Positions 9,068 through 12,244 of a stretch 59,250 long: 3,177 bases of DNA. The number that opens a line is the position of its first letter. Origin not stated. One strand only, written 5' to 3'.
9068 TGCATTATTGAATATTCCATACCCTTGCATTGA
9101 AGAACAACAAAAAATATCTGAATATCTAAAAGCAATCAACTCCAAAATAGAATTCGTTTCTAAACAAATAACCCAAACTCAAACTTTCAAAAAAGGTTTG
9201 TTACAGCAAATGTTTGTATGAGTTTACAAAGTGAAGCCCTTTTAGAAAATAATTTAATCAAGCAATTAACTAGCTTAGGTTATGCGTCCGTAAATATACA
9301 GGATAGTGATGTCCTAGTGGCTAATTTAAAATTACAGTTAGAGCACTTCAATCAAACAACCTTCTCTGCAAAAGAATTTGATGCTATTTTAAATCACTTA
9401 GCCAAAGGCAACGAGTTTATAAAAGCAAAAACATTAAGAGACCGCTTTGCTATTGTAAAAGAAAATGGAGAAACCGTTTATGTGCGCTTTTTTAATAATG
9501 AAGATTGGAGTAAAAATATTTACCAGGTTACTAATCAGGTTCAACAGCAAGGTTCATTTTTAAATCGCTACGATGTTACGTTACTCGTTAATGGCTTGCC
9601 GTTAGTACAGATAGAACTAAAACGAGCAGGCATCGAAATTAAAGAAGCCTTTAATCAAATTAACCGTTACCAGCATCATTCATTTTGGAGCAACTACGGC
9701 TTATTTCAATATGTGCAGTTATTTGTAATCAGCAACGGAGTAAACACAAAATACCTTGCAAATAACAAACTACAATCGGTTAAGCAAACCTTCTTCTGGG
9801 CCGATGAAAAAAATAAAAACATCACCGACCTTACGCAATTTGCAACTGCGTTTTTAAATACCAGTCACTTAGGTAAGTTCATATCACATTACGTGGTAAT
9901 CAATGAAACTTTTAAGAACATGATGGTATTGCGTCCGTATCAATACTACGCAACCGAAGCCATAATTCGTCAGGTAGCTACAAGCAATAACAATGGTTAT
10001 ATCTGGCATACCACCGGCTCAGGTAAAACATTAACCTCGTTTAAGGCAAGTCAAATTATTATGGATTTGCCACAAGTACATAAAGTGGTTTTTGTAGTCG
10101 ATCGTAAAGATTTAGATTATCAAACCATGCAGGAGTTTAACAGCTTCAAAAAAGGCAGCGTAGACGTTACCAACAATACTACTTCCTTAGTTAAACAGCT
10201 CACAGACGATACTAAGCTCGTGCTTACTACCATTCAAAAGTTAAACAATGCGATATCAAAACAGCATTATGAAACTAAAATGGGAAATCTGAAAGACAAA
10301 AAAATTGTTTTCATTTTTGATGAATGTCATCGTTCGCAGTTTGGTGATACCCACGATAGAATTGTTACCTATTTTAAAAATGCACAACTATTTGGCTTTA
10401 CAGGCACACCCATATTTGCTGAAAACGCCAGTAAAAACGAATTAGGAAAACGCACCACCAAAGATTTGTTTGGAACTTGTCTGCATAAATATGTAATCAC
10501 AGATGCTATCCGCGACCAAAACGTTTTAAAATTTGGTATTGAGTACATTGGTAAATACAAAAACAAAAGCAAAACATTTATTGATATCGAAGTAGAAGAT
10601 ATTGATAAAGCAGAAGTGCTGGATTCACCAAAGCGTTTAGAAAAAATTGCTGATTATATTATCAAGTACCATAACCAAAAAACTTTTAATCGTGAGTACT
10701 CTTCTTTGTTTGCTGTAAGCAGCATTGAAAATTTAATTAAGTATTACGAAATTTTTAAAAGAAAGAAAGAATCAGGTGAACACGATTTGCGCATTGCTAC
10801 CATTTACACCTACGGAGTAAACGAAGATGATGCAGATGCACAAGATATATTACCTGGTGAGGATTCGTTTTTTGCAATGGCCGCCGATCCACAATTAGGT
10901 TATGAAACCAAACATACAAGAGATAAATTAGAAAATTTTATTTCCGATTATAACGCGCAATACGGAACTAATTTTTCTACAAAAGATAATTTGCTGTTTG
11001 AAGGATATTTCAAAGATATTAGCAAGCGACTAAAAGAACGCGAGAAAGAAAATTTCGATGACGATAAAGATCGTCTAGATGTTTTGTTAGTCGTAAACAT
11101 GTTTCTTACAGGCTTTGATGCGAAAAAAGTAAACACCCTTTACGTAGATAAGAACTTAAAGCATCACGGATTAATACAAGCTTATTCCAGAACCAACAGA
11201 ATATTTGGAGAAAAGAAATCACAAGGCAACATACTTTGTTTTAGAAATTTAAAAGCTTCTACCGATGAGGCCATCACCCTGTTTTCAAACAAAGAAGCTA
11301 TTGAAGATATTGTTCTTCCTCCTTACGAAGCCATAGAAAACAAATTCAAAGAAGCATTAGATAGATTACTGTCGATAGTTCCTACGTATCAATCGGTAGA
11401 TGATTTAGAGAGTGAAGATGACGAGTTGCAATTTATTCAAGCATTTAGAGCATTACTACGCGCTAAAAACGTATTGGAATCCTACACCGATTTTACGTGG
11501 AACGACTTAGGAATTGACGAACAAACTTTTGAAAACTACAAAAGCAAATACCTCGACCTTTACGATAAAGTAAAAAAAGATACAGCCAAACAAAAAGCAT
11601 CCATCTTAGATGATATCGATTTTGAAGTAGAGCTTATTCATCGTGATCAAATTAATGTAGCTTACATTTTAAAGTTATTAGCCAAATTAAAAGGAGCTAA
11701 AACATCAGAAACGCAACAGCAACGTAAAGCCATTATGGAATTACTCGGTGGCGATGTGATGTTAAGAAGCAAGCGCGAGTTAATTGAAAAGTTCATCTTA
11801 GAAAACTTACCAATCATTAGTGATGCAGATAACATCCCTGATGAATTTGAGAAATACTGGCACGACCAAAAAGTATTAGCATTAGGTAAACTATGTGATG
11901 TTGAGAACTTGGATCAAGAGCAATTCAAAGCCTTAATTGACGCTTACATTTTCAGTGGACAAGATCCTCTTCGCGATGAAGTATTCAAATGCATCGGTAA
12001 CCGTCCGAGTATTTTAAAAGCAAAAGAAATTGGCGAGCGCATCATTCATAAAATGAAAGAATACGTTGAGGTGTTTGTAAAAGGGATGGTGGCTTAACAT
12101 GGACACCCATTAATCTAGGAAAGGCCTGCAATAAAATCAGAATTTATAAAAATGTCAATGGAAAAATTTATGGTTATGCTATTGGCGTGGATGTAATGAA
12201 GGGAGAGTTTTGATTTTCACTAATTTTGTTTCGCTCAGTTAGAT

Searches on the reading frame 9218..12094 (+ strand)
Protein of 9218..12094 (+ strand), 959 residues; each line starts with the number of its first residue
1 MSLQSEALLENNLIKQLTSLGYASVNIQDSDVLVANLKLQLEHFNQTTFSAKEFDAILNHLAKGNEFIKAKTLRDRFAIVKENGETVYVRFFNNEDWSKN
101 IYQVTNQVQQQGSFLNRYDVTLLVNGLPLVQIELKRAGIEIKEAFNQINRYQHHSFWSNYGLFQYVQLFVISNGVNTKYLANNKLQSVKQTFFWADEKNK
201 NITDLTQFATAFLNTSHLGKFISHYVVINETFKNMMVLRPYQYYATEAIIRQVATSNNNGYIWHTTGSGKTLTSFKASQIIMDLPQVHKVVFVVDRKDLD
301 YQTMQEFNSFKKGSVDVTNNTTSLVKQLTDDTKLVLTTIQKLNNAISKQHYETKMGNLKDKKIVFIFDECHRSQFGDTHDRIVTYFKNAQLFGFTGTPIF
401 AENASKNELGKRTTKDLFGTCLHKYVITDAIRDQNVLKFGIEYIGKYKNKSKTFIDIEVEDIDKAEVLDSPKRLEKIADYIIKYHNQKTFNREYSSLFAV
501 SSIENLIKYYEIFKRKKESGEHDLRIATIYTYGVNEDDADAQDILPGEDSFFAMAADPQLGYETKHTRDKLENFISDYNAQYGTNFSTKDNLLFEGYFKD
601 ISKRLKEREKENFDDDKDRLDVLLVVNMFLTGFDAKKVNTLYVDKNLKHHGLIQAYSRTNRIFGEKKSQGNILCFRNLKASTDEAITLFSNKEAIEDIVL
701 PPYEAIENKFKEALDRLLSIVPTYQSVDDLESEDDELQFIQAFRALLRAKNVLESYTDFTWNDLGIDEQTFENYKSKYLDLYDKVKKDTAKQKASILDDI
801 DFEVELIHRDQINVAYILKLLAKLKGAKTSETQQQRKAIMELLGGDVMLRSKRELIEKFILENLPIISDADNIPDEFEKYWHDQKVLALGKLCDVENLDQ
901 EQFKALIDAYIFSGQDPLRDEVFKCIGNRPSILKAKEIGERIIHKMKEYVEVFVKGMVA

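Call 21: search_protein_families(library=pfam, proteins=[window:9218-12094:+], max_evalue=0.00001)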
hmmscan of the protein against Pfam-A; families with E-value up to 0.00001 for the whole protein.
window:9218-12094:+ (959 aa): 6 families
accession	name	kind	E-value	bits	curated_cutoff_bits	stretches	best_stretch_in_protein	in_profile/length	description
PF12008.13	EcoR124_C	-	6.1e-64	216.6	23.1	1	698-953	1-260/260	Type I restriction and modification enzyme - subunit R C terminal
PF18766.7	SWI2_SNF2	-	1.9e-62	211.2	26.7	1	241-465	1-214/221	SWI2/SNF2 ATPase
PF22679.2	T1R_D3-like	-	1.1e-58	198.6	27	1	493-677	2-158/158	Type I restriction enzyme subunit R domain 3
PF04851.21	ResIII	-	7.8e-40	136.9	22.5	1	236-399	2-163/164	Type III restriction enzyme, res subunit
PF04313.20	HSDR_N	-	3.1e-38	132.1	25.1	1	4-184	2-194/198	Type I restriction enzyme R protein N terminus (HSDR_N)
PF00270.35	DEAD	-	1.4e-10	41.6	26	1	244-399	6-161/167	DEAD/DEAH box helicase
